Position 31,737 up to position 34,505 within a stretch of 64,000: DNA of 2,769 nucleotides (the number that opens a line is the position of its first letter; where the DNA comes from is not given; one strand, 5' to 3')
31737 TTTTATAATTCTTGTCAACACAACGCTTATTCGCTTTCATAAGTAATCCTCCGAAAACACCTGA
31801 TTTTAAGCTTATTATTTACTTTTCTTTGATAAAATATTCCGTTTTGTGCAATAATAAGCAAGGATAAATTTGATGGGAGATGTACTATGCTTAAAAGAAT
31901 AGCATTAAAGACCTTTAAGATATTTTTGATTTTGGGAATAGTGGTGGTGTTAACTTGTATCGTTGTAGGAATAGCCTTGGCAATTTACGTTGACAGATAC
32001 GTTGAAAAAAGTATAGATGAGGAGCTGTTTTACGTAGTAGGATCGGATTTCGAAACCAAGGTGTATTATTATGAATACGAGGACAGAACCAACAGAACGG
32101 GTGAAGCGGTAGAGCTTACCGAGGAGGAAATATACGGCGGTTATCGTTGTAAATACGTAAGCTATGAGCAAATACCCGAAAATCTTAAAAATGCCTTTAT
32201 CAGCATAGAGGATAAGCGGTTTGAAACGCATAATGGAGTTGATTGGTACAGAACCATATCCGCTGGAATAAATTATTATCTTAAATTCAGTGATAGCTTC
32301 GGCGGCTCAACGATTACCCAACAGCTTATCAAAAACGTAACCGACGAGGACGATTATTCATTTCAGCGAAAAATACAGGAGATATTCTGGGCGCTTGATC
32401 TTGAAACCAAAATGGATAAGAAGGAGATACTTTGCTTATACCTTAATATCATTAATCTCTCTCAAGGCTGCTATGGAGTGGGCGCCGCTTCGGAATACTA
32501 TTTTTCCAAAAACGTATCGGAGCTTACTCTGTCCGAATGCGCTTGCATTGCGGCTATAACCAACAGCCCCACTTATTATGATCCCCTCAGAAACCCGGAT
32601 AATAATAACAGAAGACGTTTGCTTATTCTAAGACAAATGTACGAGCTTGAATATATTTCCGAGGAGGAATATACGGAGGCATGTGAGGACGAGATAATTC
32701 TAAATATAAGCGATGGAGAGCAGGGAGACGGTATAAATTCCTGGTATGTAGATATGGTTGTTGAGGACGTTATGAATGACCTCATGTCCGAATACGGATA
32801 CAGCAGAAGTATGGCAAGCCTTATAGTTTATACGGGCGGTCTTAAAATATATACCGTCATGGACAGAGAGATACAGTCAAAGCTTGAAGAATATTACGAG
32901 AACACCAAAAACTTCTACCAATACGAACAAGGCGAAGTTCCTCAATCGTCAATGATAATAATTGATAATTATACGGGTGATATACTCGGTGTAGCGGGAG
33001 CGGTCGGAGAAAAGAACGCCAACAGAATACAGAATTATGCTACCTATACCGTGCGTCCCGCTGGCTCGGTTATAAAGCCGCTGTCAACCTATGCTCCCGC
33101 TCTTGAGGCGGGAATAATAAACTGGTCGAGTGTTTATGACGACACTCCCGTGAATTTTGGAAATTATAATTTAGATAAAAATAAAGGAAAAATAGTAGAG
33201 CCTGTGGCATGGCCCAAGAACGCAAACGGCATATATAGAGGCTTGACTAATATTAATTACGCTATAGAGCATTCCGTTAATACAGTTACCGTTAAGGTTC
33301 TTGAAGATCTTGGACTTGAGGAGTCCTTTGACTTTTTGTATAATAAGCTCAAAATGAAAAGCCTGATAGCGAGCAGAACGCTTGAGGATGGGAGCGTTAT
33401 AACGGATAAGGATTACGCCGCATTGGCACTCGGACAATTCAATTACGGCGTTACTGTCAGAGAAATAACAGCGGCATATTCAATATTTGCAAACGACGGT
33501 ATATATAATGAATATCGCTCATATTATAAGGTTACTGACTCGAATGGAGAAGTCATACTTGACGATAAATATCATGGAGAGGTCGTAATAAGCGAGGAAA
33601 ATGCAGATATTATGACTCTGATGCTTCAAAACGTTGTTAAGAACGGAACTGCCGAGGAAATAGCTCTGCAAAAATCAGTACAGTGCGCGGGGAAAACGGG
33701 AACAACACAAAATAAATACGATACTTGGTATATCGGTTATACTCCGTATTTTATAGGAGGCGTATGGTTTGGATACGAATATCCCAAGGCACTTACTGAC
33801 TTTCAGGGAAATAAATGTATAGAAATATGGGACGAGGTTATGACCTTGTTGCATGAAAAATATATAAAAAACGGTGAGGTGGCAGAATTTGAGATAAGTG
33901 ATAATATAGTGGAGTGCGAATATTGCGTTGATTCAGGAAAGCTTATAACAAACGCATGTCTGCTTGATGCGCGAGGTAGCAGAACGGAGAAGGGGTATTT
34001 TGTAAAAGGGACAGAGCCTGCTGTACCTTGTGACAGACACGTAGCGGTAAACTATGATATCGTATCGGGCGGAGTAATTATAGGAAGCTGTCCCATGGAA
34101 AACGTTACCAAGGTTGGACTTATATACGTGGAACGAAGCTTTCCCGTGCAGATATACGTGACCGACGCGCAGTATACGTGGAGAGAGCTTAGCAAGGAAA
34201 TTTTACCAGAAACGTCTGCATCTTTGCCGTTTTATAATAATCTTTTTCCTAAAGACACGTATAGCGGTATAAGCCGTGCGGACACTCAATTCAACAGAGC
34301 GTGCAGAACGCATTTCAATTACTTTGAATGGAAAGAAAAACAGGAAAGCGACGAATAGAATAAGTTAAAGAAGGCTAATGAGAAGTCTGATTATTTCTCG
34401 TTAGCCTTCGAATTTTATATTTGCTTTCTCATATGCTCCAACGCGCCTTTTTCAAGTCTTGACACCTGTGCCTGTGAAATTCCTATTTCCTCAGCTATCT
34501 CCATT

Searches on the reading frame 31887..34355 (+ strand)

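Call 68: search_protein_families(library=pfam, proteins=[window:31887-34355:+], max_evalue=0.00001)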
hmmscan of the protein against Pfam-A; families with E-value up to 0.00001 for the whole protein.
window:31887-34355:+ (823 aa): 2 families
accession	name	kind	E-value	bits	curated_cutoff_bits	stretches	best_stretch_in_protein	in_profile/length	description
PF00912.28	Transgly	-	1.3e-57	194.5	27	1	88-251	14-177/178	Transglycosylase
PF00905.27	Transpeptidase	-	2.2e-26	93.2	22.1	1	356-621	3-267/299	Penicillin binding protein transpeptidase domain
